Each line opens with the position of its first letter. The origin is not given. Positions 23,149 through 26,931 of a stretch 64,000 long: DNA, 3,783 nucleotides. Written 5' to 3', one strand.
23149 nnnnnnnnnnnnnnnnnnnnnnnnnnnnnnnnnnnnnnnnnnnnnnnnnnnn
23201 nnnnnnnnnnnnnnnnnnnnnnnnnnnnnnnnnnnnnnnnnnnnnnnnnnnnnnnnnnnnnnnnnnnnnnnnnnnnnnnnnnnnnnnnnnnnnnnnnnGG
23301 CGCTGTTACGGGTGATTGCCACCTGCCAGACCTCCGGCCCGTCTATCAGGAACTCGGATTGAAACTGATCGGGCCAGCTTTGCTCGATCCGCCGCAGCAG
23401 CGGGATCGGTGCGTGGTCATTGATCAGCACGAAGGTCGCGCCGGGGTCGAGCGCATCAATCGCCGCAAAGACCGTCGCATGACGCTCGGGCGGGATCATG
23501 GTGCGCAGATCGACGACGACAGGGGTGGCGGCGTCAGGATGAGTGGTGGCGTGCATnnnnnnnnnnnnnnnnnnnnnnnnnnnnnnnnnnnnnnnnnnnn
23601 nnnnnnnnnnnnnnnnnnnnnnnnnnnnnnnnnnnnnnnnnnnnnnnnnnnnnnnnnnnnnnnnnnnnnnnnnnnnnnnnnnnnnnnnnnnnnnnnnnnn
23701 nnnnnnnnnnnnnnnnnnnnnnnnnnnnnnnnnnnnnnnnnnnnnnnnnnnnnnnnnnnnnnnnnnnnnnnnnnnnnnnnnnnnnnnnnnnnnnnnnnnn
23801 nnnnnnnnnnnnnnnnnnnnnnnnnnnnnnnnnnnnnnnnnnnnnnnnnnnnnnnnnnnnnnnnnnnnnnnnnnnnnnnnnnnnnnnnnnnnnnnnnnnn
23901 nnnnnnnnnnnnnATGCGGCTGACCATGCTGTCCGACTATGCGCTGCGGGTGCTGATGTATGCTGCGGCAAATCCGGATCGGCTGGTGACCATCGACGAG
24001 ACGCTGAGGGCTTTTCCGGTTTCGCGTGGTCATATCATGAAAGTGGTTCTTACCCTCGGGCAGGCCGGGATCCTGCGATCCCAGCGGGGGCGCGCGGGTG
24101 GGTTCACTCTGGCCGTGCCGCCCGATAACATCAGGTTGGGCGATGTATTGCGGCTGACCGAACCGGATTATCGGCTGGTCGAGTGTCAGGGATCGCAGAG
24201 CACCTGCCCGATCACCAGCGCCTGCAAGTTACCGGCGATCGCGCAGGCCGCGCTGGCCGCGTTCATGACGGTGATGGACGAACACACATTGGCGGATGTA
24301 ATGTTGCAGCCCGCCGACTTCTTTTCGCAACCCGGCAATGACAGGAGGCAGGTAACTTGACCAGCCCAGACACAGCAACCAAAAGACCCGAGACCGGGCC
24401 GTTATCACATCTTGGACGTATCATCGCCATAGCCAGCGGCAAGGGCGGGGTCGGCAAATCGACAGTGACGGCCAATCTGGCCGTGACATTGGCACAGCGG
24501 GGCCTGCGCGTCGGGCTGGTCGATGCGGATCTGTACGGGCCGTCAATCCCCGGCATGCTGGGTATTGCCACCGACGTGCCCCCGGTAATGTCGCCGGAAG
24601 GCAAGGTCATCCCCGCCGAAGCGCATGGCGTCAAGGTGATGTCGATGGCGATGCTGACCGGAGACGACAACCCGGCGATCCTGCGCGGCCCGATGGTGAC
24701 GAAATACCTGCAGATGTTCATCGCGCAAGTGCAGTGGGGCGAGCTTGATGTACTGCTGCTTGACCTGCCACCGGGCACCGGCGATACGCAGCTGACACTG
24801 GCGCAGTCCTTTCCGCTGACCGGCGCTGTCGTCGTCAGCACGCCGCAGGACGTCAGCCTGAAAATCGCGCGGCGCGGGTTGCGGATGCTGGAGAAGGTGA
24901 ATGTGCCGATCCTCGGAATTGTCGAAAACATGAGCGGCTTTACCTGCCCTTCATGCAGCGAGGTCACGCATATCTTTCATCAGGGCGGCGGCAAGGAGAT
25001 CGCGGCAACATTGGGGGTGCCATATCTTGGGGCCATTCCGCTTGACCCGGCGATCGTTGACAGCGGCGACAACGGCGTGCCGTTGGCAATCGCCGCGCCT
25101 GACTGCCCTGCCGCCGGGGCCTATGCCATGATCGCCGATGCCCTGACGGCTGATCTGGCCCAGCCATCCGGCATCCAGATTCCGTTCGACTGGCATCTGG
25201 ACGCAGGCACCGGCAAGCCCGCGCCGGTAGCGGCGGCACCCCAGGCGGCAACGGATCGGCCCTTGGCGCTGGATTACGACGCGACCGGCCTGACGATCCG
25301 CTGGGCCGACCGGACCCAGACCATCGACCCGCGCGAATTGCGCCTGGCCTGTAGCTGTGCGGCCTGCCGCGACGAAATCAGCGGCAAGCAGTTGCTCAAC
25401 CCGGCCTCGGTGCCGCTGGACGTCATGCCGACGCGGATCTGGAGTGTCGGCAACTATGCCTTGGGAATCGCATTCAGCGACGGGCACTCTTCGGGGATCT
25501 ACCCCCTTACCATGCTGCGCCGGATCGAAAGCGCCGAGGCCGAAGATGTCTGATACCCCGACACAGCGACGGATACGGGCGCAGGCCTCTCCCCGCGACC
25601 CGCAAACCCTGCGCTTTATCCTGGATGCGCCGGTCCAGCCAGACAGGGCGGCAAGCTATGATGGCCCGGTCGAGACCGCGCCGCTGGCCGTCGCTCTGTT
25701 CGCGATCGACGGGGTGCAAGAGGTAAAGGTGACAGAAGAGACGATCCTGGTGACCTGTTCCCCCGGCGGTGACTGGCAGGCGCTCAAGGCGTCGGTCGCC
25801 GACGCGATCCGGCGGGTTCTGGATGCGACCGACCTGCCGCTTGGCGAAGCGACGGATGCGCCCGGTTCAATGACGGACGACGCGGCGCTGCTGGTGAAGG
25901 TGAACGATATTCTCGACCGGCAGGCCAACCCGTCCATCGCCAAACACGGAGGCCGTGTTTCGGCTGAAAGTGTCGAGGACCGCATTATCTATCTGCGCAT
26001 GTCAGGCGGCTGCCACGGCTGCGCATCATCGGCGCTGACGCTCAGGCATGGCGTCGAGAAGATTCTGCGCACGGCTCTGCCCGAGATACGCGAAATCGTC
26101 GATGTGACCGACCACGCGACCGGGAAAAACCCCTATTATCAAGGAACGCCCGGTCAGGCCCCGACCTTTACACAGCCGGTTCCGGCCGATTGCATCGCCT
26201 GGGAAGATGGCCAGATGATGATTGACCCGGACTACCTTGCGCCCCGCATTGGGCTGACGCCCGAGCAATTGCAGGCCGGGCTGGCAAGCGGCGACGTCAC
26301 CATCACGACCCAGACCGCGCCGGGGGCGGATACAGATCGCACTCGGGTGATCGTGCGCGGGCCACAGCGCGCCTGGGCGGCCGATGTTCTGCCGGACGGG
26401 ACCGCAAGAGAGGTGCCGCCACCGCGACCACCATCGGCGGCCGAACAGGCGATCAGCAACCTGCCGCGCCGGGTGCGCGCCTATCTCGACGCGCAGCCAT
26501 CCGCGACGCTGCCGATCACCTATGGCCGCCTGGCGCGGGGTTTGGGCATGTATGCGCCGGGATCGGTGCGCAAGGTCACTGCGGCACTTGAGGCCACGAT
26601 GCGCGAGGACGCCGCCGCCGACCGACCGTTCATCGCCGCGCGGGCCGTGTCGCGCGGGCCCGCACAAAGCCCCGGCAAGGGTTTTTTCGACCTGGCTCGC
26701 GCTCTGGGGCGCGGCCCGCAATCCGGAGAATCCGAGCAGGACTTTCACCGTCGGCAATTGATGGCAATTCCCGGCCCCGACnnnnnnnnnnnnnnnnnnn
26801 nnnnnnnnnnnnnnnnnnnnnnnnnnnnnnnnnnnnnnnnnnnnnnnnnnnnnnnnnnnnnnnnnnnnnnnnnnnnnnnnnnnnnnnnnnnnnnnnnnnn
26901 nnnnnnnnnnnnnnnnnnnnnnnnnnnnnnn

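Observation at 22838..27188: Candidate uncharacterised Fe-S maturation or repair module under an NsrR-like regulator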

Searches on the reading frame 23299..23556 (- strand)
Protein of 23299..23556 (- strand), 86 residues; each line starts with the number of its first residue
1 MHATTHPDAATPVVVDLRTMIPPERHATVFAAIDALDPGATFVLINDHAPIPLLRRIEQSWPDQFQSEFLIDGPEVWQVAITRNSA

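Call 3: search_protein_families(library=pfam, max_evalue=0.01, proteins=[window:23299-23556:-])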
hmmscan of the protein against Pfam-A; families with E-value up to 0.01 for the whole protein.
seq(86 aa): 1 family
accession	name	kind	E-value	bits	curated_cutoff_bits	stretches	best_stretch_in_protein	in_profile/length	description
PF10006.14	DUF2249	-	8e-24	83.7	29.5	1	15-83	2-70/70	Uncharacterized conserved protein (DUF2249)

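Call 4: search_protein_families(library=ncbifam, max_evalue=0.01, proteins=[window:23299-23556:-])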
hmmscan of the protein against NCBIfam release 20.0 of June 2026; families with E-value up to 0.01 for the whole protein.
seq(86 aa): 0 families

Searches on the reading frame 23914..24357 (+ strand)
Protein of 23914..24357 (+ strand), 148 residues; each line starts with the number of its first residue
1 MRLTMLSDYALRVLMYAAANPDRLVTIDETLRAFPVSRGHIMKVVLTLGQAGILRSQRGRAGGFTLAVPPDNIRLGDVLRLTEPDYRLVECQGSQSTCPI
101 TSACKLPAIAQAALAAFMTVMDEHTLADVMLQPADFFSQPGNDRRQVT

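Call 3: search_protein_families(library=pfam, max_evalue=0.01, proteins=[window:23914-24357:+])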
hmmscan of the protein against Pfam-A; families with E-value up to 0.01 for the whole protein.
seq(148 aa): 1 family
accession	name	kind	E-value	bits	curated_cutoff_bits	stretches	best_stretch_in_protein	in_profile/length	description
PF02082.26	Rrf2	-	1.7e-28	99.8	30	1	7-130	5-130/132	Iron-dependent Transcriptional regulator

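Call 4: search_protein_families(library=ncbifam, max_evalue=0.01, proteins=[window:23914-24357:+])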
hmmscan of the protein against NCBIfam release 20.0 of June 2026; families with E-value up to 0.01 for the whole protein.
seq(148 aa): 7 families
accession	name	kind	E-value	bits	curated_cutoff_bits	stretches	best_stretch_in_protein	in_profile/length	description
NF008886.0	PRK11920.1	equivalog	2e-31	108.8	193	1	1-132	1-133/153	iron-responsive transcriptional regulator RirA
NF008240.0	PRK11014.1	equivalog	4.1e-30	104.7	182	1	1-132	1-130/141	nitric oxide-sensing transcriptional repressor NsrR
TIGR00738.1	rrf2_super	superfamily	4.8e-29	100.9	73.3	1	1-130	1-131/132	Rrf2 family transcriptional regulator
TIGR02944.1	suf_reg_Xantho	equivalog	9.2e-16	58.4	110.65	1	1-129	2-130/130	SUF system Fe-S cluster assembly regulator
TIGR02010.1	IscR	equivalog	1.3e-08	34.8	207.55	1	1-131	1-131/135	Fe-S cluster assembly transcriptional regulator IscR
NF047409.1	Cys_reg_CymR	equivalog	4.4e-08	33.3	195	1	2-129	2-123/139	cysteine metabolism transcriptional regulator CymR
NF008110.0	PRK10857.1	equivalog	0.0016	18.2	275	1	1-109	1-109/164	Fe-S cluster assembly transcriptional regulator IscR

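Call 42: search_solved_structures(query=window:23914-24357:+, max_evalue=0.001, show_alignments=2)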
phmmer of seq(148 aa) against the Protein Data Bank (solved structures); distinct sequences matched with E-value up to 0.001: 9.
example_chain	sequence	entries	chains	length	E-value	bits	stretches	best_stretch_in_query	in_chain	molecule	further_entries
5n07_A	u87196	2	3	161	9.2e-15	58.3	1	1-134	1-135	HTH-type transcriptional repressor NsrR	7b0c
5n08_A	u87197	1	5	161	5.4e-11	46.1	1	1-134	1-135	HTH-type transcriptional repressor NsrR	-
7zpn_A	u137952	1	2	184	4e-07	33.5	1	7-86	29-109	HTH-type transcriptional regulator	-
6hsd_A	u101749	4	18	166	1.1e-06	32.1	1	15-132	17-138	Rrf2 family transcriptional regulator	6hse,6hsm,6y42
6y45_A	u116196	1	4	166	1.3e-06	31.9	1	14-132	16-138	Rrf2 family transcriptional regulator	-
4cic_A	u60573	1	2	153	1.6e-06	31.6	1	35-130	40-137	TRANSCRIPTIONAL REGULATOR, BADM/RRF2 FAMILY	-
3t8r_A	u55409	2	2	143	1.6e-06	31.6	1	31-94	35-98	Staphylococcus aureus CymR | Staphylococcus aureus CymR (oxidized form)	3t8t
2y75_A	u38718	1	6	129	1.9e-05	28.1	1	26-91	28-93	HTH-TYPE TRANSCRIPTIONAL REGULATOR CYMR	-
3lwf_A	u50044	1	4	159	1.9e-05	28.1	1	3-98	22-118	Putative transcriptional regulator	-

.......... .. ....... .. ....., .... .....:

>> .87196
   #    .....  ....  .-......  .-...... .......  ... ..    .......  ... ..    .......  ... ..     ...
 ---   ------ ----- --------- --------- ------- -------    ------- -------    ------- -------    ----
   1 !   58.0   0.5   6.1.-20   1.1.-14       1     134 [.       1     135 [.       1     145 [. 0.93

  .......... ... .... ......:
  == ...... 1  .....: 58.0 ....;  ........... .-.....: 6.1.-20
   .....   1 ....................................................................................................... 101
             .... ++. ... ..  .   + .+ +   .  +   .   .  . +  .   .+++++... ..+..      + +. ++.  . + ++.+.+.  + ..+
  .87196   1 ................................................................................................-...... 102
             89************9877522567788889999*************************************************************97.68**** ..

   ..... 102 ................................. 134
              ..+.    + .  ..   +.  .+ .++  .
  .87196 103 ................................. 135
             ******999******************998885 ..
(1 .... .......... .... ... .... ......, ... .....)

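Call 68: find_related_loci(query=window:23914-24357:+, collection=metagenome_contigs, flank=8000)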
Query seq(148 aa) (148 aa) in metagenome_contigs; peptide patterns used: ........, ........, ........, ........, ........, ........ (x = any residue, [..] = any of these).
600 stretches matched a pattern (row limit reached: there are more); 12 encode a relative of the query (tblastn E <= 1e-3); 12 distinct loci.
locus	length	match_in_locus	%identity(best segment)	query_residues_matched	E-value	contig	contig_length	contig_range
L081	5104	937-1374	89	1-146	8e-85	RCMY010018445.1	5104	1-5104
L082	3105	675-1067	47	1-130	3e-33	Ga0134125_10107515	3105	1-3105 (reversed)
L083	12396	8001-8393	45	1-130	4e-29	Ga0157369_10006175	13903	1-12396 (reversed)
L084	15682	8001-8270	39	9-98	7e-17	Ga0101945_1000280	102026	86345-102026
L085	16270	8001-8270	39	9-98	7e-17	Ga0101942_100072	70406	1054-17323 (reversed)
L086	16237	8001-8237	38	20-98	3e-14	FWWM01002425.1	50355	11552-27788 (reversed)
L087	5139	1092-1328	38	20-98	1e-13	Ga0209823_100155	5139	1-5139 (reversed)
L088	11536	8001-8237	35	20-98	1e-13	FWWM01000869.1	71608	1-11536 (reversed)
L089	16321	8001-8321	32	4-106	2e-11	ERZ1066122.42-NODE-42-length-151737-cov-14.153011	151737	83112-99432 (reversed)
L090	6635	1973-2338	27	9-128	9e-11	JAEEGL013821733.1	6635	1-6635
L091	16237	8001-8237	35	20-98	1e-13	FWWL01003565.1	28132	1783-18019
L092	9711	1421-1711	29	10-104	2e-7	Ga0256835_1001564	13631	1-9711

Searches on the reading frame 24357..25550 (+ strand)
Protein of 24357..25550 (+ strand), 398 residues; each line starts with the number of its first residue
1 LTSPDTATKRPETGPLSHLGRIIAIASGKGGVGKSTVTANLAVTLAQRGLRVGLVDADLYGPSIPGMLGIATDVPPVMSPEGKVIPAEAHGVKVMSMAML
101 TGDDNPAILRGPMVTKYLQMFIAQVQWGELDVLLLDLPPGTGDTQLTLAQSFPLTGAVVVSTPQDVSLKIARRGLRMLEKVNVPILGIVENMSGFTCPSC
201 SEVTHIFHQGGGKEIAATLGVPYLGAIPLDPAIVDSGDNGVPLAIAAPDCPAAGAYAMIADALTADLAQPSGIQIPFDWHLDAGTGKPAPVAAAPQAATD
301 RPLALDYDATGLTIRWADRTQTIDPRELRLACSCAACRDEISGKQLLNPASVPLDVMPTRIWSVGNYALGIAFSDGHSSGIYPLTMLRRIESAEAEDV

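Call 3: search_protein_families(library=pfam, max_evalue=0.01, proteins=[window:24357-25550:+])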
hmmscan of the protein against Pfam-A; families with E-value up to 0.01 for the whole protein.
seq(398 aa): 13 families
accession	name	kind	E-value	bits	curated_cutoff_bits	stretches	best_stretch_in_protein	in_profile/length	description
PF10609.15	ParA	-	9.6e-96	320.4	27.1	1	21-263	4-245/246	NUBPL iron-transfer P-loop NTPase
PF06155.17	GBBH-like_N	-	3.4e-19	69.8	22.8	1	306-388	4-85/85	Gamma-butyrobetaine hydroxylase-like, N-terminal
PF01656.29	CbiA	-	2.4e-15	57.1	25.4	1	23-242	1-124/125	CobQ/CobB/MinD/ParA nucleotide binding domain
PF13614.12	AAA_31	-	2.8e-10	40.9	27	1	21-59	2-40/177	AAA domain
PF02374.21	ArsA_ATPase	-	5.4e-07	29.6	24.3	1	25-58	5-38/305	Anion-transporting ATPase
PF09140.17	MipZ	-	2.5e-06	27.4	20.7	1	22-59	2-39/262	ATPase MipZ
PF00142.24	Fer4_NifH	-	1.3e-05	25.3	25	1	23-58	3-37/271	4Fe-4S iron sulfur cluster binding proteins, NifH/frxC family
PF16575.11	CLP1_P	-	0.00046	20.5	26.6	1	28-77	1-52/188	mRNA cleavage and polyadenylation factor CLP1 P-loop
PF07015.17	VirC1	-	0.002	18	24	1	22-58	3-39/231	VirC1 protein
PF03308.22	MeaB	-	0.0034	16.9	23.1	1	27-58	39-70/273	Methylmalonyl Co-A mutase-associated GTPase MeaB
PF25199.1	nSTAND_NTPase5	-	0.0049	17.1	34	0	20-58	40-79/145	Novel STAND NTPase 5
PF13481.12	AAA_25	-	0.007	16.4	27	0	23-51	35-62/195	AAA domain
PF06564.18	CBP_BcsQ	-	0.0086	16.1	21.3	0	22-57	3-38/234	Cellulose biosynthesis protein BcsQ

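Call 4: search_protein_families(library=ncbifam, max_evalue=0.01, proteins=[window:24357-25550:+])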
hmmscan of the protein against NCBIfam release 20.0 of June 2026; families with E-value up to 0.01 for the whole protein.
seq(398 aa): 30 families (the best 25 are shown)
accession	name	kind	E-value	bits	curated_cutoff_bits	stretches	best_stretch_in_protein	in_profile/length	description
NF041136.1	MrpORP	equivalog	3.2e-84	283.3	450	1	17-265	2-250/365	iron-sulfur cluster carrier protein MrpORP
NF008669.0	PRK11670.1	equivalog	2e-78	263.9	348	1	19-268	106-354/369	iron-sulfur cluster carrier protein ApbC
TIGR01969.1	minD_arch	subfamily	3.2e-24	85.5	201.75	1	21-265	1-232/251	cell division ATPase MinD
TIGR01968.1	minD_bact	equivalog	4.7e-18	65.5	212.9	1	21-264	2-237/261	septum site-determining protein MinD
NF047398.1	AAA_KGGVGR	domain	9.5e-12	45.6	90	1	21-69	3-51/190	KGGVGR-motif variant AAA ATPase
NF041546.1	ParA_partition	equivalog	4.9e-10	39.3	180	1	22-58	1-37/203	ParA family partition ATPase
TIGR01007.1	eps_fam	subfamily_domain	6.7e-09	35.6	108.05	1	21-64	18-61/204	polysaccharide biosynthesis tyrosine autokinase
NF053622.1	ATPseBagAMYCTU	equivalog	8.1e-09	35.3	400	1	25-109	11-86/325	ATPase BagA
TIGR03815.1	CpaE_hom_Actino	equivalog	9.3e-09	34.9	154.45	1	18-70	109-161/340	septum site-determining protein Ssd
TIGR03371.1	cellulose_yhjQ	equivalog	1.2e-07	31.5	157.85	1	22-58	3-39/246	cellulose biosynthesis protein BcsQ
NF008079.0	PRK10818.1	equivalog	2.8e-07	30.1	508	1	20-59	2-41/270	septum site-determining protein MinD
TIGR03018.1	pepcterm_TyrKin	hypoth_equivalog_domain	2.9e-07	30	230.65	1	20-72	35-88/207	XrtA-associated tyrosine autokinase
TIGR03029.1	EpsG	equivalog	7.6e-07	28.6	313.8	1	21-189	104-271/274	chain length determinant protein tyrosine kinase EpsG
TIGR00345.1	GET3_arsA_TRC40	subfamily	2.2e-06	27.4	135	1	27-58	3-34/299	TRC40/GET3/ArsA family transport-energizing ATPase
TIGR04291.1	arsen_driv_ArsA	equivalog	2.2e-06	26.7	650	1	24-58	323-357/565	arsenical pump-driving ATPase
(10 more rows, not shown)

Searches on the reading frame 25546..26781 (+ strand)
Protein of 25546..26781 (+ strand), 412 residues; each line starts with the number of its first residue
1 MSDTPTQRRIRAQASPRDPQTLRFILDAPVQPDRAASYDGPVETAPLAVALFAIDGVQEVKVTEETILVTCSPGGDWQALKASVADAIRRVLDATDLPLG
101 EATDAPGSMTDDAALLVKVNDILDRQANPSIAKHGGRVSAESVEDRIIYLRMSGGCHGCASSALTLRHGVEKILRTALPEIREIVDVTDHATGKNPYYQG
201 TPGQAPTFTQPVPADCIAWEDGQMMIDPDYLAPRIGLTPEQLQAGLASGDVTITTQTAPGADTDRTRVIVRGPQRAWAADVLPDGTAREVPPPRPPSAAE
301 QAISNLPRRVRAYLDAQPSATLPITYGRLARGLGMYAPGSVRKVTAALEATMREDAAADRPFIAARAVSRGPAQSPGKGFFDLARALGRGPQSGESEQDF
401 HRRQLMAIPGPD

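Call 3: search_protein_families(library=pfam, max_evalue=0.01, proteins=[window:25546-26781:+])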
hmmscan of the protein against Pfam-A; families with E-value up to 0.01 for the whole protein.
seq(412 aa): 3 families
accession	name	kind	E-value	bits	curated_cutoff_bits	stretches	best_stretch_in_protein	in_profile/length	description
PF01106.22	NifU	-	6.1e-19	68.4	27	1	119-184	1-66/67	NifU-like domain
PF08712.16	Nfu_N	-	1.5e-10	41.4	27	1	18-92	8-85/88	Scaffold protein Nfu/NifU N terminal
PF20132.4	DUF6522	-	1.2e-05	25.3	25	1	217-276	4-63/88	Family of unknown function (DUF6522)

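Call 4: search_protein_families(library=ncbifam, max_evalue=0.01, proteins=[window:25546-26781:+])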
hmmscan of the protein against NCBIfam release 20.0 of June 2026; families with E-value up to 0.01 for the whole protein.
seq(412 aa): 3 families
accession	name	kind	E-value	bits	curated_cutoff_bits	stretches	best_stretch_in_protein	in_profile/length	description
TIGR03341.1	YhgI_GntY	equivalog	1.5e-22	80.4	269.35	1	109-198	100-190/190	Fe-S biogenesis protein NfuA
NF008392.0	PRK11190.1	equivalog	1.5e-17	64.1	268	1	109-198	101-192/192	Fe-S biogenesis protein NfuA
TIGR02000.1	NifU_proper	equivalog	6.1e-06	25.8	273.3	1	116-181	221-284/290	Fe-S cluster assembly protein NifU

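Call 7: find_homologous_proteins(query=window:25546-26781:+)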
Query seq(412 aa) (412 aa): 485 proteins with E <= 0.001 among 8000 candidates; the best 120 are listed.
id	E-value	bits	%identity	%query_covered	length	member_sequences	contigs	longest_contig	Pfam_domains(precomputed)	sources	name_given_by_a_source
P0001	7.5e-243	824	91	100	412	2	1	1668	PF01106.23,PF08712.17,PF20132.5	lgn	-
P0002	1.3e-209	714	79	100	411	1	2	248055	PF01106.23,PF08712.17,PF20132.5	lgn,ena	-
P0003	5.6e-209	712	78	100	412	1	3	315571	PF01106.23,PF08712.17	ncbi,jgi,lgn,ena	-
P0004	2.3e-207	707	79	100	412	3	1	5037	PF01106.23,PF08712.17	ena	-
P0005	6.0e-206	702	81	95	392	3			PF01106.23,PF08712.17,PF20132.5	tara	tara:strand:- start:2395 stop:3573 length:1179 start_codon:yes stop_codon:yes gene_type:complete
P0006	2.2e-198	677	75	100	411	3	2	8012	PF01106.23,PF08712.17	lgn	-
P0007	1.5e-197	675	76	100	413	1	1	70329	PF01106.23,PF08712.17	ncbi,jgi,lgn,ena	-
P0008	2.4e-195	667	76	98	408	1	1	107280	PF01106.23,PF08712.17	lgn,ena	-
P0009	2.9e-194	664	75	99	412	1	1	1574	PF01106.23,PF08712.17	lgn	-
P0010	5.3e-192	656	74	100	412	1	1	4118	PF01106.23,PF08712.17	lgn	-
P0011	2.4e-185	634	73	99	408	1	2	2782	PF01106.23,PF08712.17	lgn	-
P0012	2.5e-180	618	76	90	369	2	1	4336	PF01106.23,PF08712.17,PF20132.5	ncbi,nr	ncbi:MAG: NifU family protein, partial [Paracoccaceae bacterium]|nr:NifU family protein [Paracoccace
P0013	6.9e-175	600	68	100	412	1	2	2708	PF01106.23,PF08712.17,PF20132.5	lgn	-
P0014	1.1e-173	596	67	100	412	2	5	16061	PF01106.23,PF08712.17,PF20132.5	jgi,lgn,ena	-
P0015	6.5e-171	587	67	100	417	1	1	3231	PF01106.23,PF08712.17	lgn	-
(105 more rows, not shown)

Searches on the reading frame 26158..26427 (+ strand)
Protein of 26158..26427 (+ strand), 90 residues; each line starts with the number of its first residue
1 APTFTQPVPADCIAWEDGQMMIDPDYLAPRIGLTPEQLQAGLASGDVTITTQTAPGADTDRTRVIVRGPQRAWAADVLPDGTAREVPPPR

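Call 14: search_protein_families(library=pfam, max_evalue=10, proteins=[window:26158-26427:+])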
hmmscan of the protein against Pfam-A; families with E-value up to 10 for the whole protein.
seq(90 aa): 1 family
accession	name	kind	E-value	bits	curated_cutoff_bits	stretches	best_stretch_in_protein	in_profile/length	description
PF20132.4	DUF6522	-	8.2e-07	29.1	25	1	13-72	4-63/88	Family of unknown function (DUF6522)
